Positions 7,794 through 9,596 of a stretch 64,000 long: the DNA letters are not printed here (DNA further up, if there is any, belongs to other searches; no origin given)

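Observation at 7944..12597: Three-gene accessory module inserted at the conserved rpoC-rpsL junction: polytopic membrane protein plus two tandem M6/InhA-like zinc-metalloprotease lipoproteins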

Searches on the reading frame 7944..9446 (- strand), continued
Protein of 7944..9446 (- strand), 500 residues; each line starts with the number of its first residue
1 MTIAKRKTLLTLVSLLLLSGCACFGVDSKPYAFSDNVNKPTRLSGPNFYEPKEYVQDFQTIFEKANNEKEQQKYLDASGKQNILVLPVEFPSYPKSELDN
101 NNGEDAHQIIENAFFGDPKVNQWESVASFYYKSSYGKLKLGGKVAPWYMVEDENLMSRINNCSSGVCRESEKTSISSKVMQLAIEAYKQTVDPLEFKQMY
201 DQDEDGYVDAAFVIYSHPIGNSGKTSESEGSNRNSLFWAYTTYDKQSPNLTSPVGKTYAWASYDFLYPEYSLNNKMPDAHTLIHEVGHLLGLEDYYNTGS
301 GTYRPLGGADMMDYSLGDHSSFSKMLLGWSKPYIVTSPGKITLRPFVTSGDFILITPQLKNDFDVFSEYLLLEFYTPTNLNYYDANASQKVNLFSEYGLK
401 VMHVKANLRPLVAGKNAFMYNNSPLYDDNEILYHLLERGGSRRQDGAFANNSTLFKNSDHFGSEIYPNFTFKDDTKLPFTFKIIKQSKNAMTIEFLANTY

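Call 40: search_solved_structures(query=A2, max_evalue=1, show_alignments=2)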
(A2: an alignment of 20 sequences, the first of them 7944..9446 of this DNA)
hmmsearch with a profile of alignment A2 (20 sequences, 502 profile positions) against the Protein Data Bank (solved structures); distinct sequences matched with E-value up to 1: 7.
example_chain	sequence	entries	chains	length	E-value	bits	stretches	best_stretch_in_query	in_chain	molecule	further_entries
4yu5_A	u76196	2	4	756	1.9e-10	43.3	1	27-286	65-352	Immune inhibitor A, metalloprotease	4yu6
1c7k_A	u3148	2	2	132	0.043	15.8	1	253-277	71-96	ZINC ENDOPROTEASE | ZINC PROTEASE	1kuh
4hx3_A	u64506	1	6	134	0.044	15.8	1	253-277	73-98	Extracellular small neutral protease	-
5m6c_E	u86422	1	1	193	0.52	12.2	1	180-245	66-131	Neuron-specific calcium-binding protein hippocalcin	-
5m6c_A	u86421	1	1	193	0.52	12.2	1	180-245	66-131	Neuron-specific calcium-binding protein hippocalcin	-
5g58_A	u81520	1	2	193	0.76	11.7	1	181-245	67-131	Neuron-specific calcium-binding protein hippocalcin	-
5g4p_A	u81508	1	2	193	0.77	11.7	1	181-245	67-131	Neuron-specific calcium-binding protein hippocalcin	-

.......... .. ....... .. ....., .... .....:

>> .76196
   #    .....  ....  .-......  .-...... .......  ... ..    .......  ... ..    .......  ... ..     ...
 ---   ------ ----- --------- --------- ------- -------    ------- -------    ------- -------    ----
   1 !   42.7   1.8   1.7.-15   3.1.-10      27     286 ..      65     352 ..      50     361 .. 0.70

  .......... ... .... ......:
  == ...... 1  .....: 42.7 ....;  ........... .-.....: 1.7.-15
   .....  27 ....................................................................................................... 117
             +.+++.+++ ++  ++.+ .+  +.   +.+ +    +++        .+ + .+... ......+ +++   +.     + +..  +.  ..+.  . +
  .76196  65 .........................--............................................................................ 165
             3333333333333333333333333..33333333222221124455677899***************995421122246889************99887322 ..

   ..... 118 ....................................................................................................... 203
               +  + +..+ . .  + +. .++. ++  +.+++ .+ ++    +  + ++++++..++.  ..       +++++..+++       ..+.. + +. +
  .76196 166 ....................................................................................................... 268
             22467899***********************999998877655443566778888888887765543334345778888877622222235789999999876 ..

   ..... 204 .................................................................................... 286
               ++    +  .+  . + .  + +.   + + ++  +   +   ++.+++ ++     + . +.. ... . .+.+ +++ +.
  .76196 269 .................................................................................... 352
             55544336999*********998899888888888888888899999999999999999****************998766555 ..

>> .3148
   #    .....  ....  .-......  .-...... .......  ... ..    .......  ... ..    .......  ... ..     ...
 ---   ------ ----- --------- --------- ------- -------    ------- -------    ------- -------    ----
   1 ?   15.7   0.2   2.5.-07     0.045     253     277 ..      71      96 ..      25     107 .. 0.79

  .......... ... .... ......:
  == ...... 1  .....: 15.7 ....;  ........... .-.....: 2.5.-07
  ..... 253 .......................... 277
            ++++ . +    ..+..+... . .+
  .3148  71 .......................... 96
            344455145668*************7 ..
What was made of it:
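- The family profile matches InhA in the PDB at E 1.9e-10 (call 40). Sequence similarity to InhA is limited to the catalytic domain (call 40).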

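Call 64: predict_structure(alignment_id=A5)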
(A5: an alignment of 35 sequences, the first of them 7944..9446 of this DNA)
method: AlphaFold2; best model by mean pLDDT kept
length: 500 residues; sequences in the alignment: 35
mean_pLDDT: 86.8   pTM: 0.89
mean pLDDT of the five models: 86.8, 86.7, 84.9, 84.6, 83.1
residues with pLDDT >= 90: 279; 70-90: 171; 50-70: 46; < 50: 4
segments of 3 or more residues with pLDDT < 50: none
pLDDT, mean of each block of 10 residues (from residue 1): 61 73 78 82 90 84 77 90 98 93 95 96 94 95 97 94 82 94 96 95 92 92 56 78 78 88 86 80 94 81 76 75 93 96 94 88 87 94 83 92 92 82 68 90 77 95 88 92 97 89
secondary structure, 60 per line:
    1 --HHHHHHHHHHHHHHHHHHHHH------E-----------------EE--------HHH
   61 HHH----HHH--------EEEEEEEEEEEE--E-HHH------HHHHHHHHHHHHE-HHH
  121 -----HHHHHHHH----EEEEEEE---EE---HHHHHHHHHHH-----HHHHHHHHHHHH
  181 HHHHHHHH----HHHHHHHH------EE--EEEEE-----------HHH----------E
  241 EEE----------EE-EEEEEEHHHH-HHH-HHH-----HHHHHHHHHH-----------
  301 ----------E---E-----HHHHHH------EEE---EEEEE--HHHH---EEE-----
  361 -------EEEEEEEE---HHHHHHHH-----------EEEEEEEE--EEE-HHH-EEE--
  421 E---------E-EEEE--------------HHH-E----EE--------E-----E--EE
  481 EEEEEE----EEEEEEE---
elements in order: H3-23 H58-63 E79-90 H104-115 H126-133 E138-144 H153-163 H169-188 H193-200 E211-215 E240-243 E257-262 H263-266 H280-289 H321-326 E333-335 E339-343 H346-349 E353-355 E368-375 H379-386 E398-405 E408-410 E416-418 E433-436 E479-486 E491-497
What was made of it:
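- On Peptidase M6 (thuringilysin / InhA; Pfam PF05547): The model has pLDDT 86.8 and pTM 0.89 (call 64).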

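Call 67: fold_search(model_id=the predicted structure, library=pdb)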
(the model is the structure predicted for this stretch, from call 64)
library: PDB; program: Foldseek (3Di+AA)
matches with E <= 10: 294; with E <= 0.001: 4
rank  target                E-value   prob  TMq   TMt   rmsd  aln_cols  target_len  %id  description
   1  4yu6_A                4.5e-11  1.00  0.56  0.39  12.5       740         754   13  Crystal structure of Bacillus anthracis immune inhibitor A2 peptidase zymogen (released 2015-10-28)
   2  4yu6_B                5.9e-10  1.00  0.55  0.40  12.2       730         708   12  Crystal structure of Bacillus anthracis immune inhibitor A2 peptidase zymogen (released 2015-10-28)
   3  4yu5_B                2.4e-09  1.00  0.57  0.42   8.6       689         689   12  Crystal structure of selenomethionine variant of Bacillus anthracis immune inhibitor A2 peptidase zymogen (released 2015-10-28)
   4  4yu5_A                4.1e-09  1.00  0.57  0.42  11.3       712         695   12  Crystal structure of selenomethionine variant of Bacillus anthracis immune inhibitor A2 peptidase zymogen (released 2015-10-28)
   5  6o38_F                5.5e-03  0.96  0.21  0.19   7.6       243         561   14  Structure of a chaperone-substrate complex (released 2019-07-24)
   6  6o38_A                7.9e-03  0.93  0.20  0.18   8.1       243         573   13  Structure of a chaperone-substrate complex (released 2019-07-24)
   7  6o38_C                7.9e-03  0.91  0.20  0.20   8.0       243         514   14  Structure of a chaperone-substrate complex (released 2019-07-24)
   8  9ekk_A                2.7e-02  0.38  0.18  0.16  12.2       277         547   15  Thomasclavelia ramosa Immunoglobulin A Protease Middle (Protease) Domain with C-terminal Domain #1 (Crystallized as Pu (released 2025-09-03)
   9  2f8s_A                3.8e-02  0.28  0.16  0.12  15.2       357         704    8  Crystal structure of Aa-Ago with externally-bound siRNA (released 2006-10-31)
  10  9clp_A                4.6e-02  0.66  0.20  0.23   7.8       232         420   10  Structure of ecarin from the venom of Kenyan saw-scaled viper in complex with the Fab of neutralizing antibody H11 (released 2024-09-11)
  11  8i88_B                6.9e-02  0.10  0.19  0.20  18.0       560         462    9  Cryo-EM structure of TIR-APAZ/Ago-gRNA complex (released 2023-07-05)
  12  9jt2_I                7.7e-02  0.15  0.13  0.13  13.4       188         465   10  substrate-bound NbaSPARDA complexes (released 2025-04-02)
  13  9qcc_N                1.2e-01  0.11  0.18  0.19  15.2       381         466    7  Activated XauSPARDA filament assembly with bound dsDNA substrate (released 2025-12-17)
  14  8k9g_E                1.2e-01  0.08  0.19  0.20  16.0       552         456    9  Cryo-EM structure of Crt-SPARTA-gRNA-tDNA dimer (conformation-1) (released 2023-10-18)
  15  9ugs                  1.6e-01  0.07  0.12  0.14  15.0       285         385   11  Butanol Dehydrogenase (released 2025-10-29)
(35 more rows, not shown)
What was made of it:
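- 7944..9446 (-): pB: 500-aa M6-type zinc-metalloprotease lipoprotein, orthologue group p3, the copy most constantly kept next to rpsL. AF2 pLDDT 86.8, and the top Foldseek hit is InhA2 (4yu6) at E 4.5e-11 (calls 64, 67).
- On Peptidase M6 (thuringilysin / InhA; Pfam PF05547): Foldseek places 4yu6 and 4yu5 at E 4.5e-11 to 4e-9 with TMq 0.55-0.57, and the next hit is at E 5e-3 (call 67).
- Closest known: Immune inhibitor A. Different: Identity in the structural alignment is about 12-13% (call 67).
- The pB model (pLDDT 86.8) matches InhA2 at E 4.5e-11, and the next hit is 8 orders of magnitude weaker (calls 64, 67). The closest solved relative is InhA2 (calls 40, 67).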

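Call 78: search_protein_families(library=pfam, proteins=[L062:5707-6834:+, L062:6839-8140:+, L062:8226-9719:+, L062:11328-12053:+, L037:11577-12536:+, L037:12815-14152:+, L037:14226-16061:+, L037:16066-17181:+, L045:11502-13652:+, L026:5301-6617:+], max_evalue=0.001)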
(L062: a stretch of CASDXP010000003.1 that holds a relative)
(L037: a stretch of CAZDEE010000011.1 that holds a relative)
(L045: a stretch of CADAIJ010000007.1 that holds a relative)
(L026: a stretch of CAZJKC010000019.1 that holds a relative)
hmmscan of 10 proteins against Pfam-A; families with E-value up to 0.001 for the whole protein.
L062:5707-6834:+ (375 aa): 2 families
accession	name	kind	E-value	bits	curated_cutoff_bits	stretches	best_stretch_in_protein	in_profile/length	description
PF01595.25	CNNM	-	2.3e-30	106.1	28.4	1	34-213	2-179/181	Cyclin M transmembrane N-terminal domain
PF00571.33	CBS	-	1.4e-12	48.2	24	1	310-358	8-56/57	CBS domain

L062:6839-8140:+ (433 aa): 3 families
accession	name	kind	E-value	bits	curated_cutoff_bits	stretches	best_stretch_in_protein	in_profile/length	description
PF01595.25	CNNM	-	1.5e-28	100.1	28.4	1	10-197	2-180/181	Cyclin M transmembrane N-terminal domain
PF03471.22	CorC_HlyC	-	4.4e-12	46.3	27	1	348-423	2-75/81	Transporter associated domain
PF00571.33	CBS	-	2.5e-11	44.2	24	1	279-332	2-56/57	CBS domain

L062:8226-9719:+ (497 aa): 2 families
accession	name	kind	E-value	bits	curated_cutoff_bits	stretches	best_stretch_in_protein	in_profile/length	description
PF13306.12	LRR_5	-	1.2e-71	239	27.7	4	223-327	12-114/127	BspA type Leucine rich repeat region (6 copies)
PF13855.12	LRR_8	-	3.6e-21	75.1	27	0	129-169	13-53/61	Leucine rich repeat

L062:11328-12053:+ (241 aa): 1 family
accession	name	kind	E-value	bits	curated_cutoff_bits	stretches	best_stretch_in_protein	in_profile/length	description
PF03006.26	HlyIII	-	4.1e-24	85.9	26.2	1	12-233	2-224/224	Haemolysin-III related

L037:11577-12536:+ (319 aa): 0 families

L037:12815-14152:+ (445 aa): 0 families

L037:14226-16061:+ (611 aa): 1 family
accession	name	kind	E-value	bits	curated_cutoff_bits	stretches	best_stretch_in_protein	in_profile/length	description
PF00528.27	BPD_transp_1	-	3.3e-26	92.6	26.4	2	114-305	5-170/184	Binding-protein-dependent transport system inner membrane component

L037:16066-17181:+ (371 aa): 4 families
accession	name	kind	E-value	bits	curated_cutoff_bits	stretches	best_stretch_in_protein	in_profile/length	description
PF00005.33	ABC_tran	-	3.2e-34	118.9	25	1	20-167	2-136/137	ABC transporter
PF17912.7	OB_MalK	-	4.6e-08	34.2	27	1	241-294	1-53/53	MalK OB fold domain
PF13304.12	AAA_21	-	2.6e-05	24.9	27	0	134-201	232-301/304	AAA domain, putative AbiEii toxin, Type IV TA system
PF00004.35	AAA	-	0.00085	20.2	21.2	0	33-51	2-20/131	ATPase family associated with various cellular activities (AAA)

L045:11502-13652:+ (716 aa): 2 families
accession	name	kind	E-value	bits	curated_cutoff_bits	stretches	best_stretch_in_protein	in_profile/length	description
PF00563.25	EAL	-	8.8e-62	209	31.3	1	460-694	3-236/236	EAL domain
PF00990.26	GGDEF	-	3.3e-12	46.9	23.8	1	296-431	1-153/161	Diguanylate cyclase, GGDEF domain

L026:5301-6617:+ (438 aa): 3 families
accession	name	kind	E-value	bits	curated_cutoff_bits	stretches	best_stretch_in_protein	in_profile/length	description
PF13635.12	DUF4143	-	1.4e-31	109.8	28.1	1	234-394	3-160/160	Domain of unknown function (DUF4143)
PF13173.12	AAA_14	-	4.7e-21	75.6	27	1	20-161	3-129/129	AAA domain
PF13191.12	AAA_16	-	0.00065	20.7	32.6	0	8-56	13-71/167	AAA ATPase domain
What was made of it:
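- Other unrelated genes (CorC/CNNM, BspA-LRR, HlyIII, ABC, GGDEF-EAL) also accumulate at this junction in some lineages (call 78).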

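Call 91: search_protein_families(library=pfam, alignment_id=A6, max_evalue=0.00001)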
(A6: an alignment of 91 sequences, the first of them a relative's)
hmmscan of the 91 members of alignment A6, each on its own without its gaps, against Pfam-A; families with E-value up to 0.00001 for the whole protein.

A. member 1, L025:8054-9145:+ (363 aa): 2 families
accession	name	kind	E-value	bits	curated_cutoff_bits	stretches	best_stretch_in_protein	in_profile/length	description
PF00005.33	ABC_tran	-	7.7e-31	108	25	1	38-221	2-136/137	ABC transporter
PF08352.17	oligo_HPY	-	5.7e-09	36.7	27.1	1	273-309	1-37/65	Oligopeptide/dipeptide transporter, C-terminal region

B. families by the number of members that match (of 91 scanned): 76 families (the first 25 are shown)
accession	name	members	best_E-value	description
PF00005.33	ABC_tran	8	1.6e-32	ABC transporter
PF08352.17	oligo_HPY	6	3.4e-13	Oligopeptide/dipeptide transporter, C-terminal region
PF02146.23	SIR2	3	9.2e-59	Sir2 family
PF00009.33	GTP_EFTU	3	5.8e-52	Elongation factor Tu GTP binding domain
PF22042.2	EF-G_D2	3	2.7e-27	Elongation factor G domain 2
PF04073.20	tRNA_edit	3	5.8e-26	Aminoacyl-tRNA editing domain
PF03144.31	GTP_EFTU_D2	3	1.4e-11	Elongation factor Tu domain 2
PF01668.23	SmpB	2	4.2e-53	SmpB protein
PF02660.20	G3P_acyltransf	2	3e-46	Glycerol-3-phosphate acyltransferase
PF00664.28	ABC_membrane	2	2.8e-42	ABC transporter transmembrane region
PF11987.13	IF-2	2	1.2e-38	Translation-initiation factor 2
PF00528.27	BPD_transp_1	2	6.4e-38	Binding-protein-dependent transport system inner membrane component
PF01545.26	Cation_efflux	2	1.5e-37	Cation efflux family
PF00557.29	Peptidase_M24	2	1.3e-34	Metallopeptidase family M24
PF03652.20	RuvX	2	8.5e-28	Holliday junction resolvase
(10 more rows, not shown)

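Call 92: search_protein_families(library=pfam, proteins=[L025:4133-6397:+, L025:6397-8052:+, L025:8054-9145:+, L047:5581-7077:+, L047:7061-8860:+, L047:8857-9660:+, L073:4702-6738:+, L073:6738-8240:+, L035:9105-9803:+, L025:12988-13464:+], max_evalue=0.00001)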
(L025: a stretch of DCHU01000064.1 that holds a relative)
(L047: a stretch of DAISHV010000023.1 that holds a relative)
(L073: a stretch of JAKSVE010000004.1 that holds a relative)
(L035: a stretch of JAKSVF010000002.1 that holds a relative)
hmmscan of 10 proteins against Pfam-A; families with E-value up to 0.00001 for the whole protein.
L025:4133-6397:+ (754 aa): 2 families
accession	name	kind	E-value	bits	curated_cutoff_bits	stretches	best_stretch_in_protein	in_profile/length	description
PF00528.27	BPD_transp_1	-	1.3e-26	93.9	26.4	1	564-749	1-182/184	Binding-protein-dependent transport system inner membrane component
PF12911.12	OppC_N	-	2.3e-08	34.2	23.9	1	49-101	1-53/53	N-terminal TM domain of oligopeptide transport permease C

L025:6397-8052:+ (551 aa): 3 families
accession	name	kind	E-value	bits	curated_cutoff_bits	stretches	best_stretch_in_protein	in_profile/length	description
PF00005.33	ABC_tran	-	7e-29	101.6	25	2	48-162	2-97/137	ABC transporter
PF08352.17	oligo_HPY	-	3.4e-13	50.2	27.1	1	441-500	1-61/65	Oligopeptide/dipeptide transporter, C-terminal region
PF13304.12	AAA_21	-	4.3e-07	30.7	27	1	334-425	209-303/304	AAA domain, putative AbiEii toxin, Type IV TA system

L025:8054-9145:+ (363 aa): 2 families
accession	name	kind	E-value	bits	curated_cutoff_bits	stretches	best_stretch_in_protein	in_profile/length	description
PF00005.33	ABC_tran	-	7.7e-31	108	25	1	38-221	2-136/137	ABC transporter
PF08352.17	oligo_HPY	-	5.7e-09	36.7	27.1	1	273-309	1-37/65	Oligopeptide/dipeptide transporter, C-terminal region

L047:5581-7077:+ (498 aa): 3 families
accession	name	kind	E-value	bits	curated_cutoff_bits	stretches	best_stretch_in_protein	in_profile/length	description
PF00005.33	ABC_tran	-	2.3e-29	103.2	25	1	47-334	2-137/137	ABC transporter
PF08352.17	oligo_HPY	-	1.6e-13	51.2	27.1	1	385-444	1-61/65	Oligopeptide/dipeptide transporter, C-terminal region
PF13304.12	AAA_21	-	2.1e-10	41.6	27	1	143-369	145-303/304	AAA domain, putative AbiEii toxin, Type IV TA system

L047:7061-8860:+ (599 aa): 2 families
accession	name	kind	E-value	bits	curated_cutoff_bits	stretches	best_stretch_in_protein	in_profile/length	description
PF00005.33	ABC_tran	-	3.9e-31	108.9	25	2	357-454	52-136/137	ABC transporter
PF08352.17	oligo_HPY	-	1.9e-09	38.2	27.1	1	506-542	1-37/65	Oligopeptide/dipeptide transporter, C-terminal region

L047:8857-9660:+ (267 aa): 0 families

L073:4702-6738:+ (678 aa): 2 families
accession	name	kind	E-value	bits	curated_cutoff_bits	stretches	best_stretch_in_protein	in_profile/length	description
PF00528.27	BPD_transp_1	-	3.6e-26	92.5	26.4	1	488-674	1-183/184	Binding-protein-dependent transport system inner membrane component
PF12911.12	OppC_N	-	7.9e-09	35.7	23.9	1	49-101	1-53/53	N-terminal TM domain of oligopeptide transport permease C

L073:6738-8240:+ (500 aa): 3 families
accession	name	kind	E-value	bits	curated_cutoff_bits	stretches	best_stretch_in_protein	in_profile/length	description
PF00005.33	ABC_tran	-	3.7e-29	102.5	25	2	48-154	2-80/137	ABC transporter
PF08352.17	oligo_HPY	-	6.2e-13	49.4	27.1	1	386-446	1-62/65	Oligopeptide/dipeptide transporter, C-terminal region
PF13304.12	AAA_21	-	1.1e-06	29.3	27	0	139-370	102-303/304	AAA domain, putative AbiEii toxin, Type IV TA system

L035:9105-9803:+ (232 aa): 0 families

L025:12988-13464:+ (158 aa): 0 families
